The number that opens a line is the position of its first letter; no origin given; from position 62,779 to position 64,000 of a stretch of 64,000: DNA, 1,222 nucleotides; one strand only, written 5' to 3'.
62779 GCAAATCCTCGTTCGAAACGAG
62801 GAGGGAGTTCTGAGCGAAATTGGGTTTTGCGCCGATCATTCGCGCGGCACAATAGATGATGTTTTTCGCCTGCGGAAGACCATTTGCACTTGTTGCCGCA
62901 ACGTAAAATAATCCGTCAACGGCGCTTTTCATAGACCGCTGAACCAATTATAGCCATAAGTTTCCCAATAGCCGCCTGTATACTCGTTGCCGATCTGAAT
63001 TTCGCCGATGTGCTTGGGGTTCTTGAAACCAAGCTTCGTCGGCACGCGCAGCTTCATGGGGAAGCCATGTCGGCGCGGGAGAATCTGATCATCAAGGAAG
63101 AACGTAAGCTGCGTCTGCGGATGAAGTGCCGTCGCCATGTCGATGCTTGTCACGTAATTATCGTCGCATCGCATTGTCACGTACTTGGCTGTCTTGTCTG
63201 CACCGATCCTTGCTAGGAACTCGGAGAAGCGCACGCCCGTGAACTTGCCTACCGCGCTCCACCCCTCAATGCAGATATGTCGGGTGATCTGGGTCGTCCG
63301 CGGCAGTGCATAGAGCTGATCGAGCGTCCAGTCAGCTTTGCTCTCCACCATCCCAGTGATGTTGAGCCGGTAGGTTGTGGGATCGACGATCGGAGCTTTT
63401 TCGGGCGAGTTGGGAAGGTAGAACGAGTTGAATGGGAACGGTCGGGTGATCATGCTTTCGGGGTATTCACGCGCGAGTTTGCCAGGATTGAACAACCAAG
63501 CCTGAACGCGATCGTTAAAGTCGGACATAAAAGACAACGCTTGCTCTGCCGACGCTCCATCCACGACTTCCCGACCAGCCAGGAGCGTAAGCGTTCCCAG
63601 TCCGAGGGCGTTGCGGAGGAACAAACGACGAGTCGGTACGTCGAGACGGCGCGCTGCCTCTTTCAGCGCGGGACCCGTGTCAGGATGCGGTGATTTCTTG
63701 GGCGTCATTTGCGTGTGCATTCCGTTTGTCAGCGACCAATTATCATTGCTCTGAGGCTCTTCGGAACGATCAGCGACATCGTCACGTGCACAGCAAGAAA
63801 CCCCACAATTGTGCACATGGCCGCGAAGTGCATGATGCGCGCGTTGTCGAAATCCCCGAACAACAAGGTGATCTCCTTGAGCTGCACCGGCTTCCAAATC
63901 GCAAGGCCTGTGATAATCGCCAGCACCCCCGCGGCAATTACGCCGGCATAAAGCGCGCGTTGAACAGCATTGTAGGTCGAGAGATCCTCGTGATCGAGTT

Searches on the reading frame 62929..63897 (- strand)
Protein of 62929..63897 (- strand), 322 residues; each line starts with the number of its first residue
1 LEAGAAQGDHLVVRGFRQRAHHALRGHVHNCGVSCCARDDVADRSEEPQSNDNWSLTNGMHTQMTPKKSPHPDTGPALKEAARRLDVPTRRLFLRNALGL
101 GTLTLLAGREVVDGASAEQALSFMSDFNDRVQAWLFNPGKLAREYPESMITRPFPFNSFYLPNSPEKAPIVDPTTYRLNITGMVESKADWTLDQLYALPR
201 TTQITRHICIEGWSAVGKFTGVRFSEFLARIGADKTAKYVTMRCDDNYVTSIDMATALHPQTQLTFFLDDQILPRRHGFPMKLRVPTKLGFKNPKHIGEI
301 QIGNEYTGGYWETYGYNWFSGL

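Call 83: search_protein_families(library=pfam, proteins=[window:62929-63897:-], max_evalue=0.001)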
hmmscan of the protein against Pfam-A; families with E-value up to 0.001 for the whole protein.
window:62929-63897:- (322 aa): 1 family
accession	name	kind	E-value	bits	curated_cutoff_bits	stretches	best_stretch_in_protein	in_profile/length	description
PF00174.25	Oxidored_molyb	-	1.4e-29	103.3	24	1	168-311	4-169/169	Oxidoreductase molybdopterin binding domain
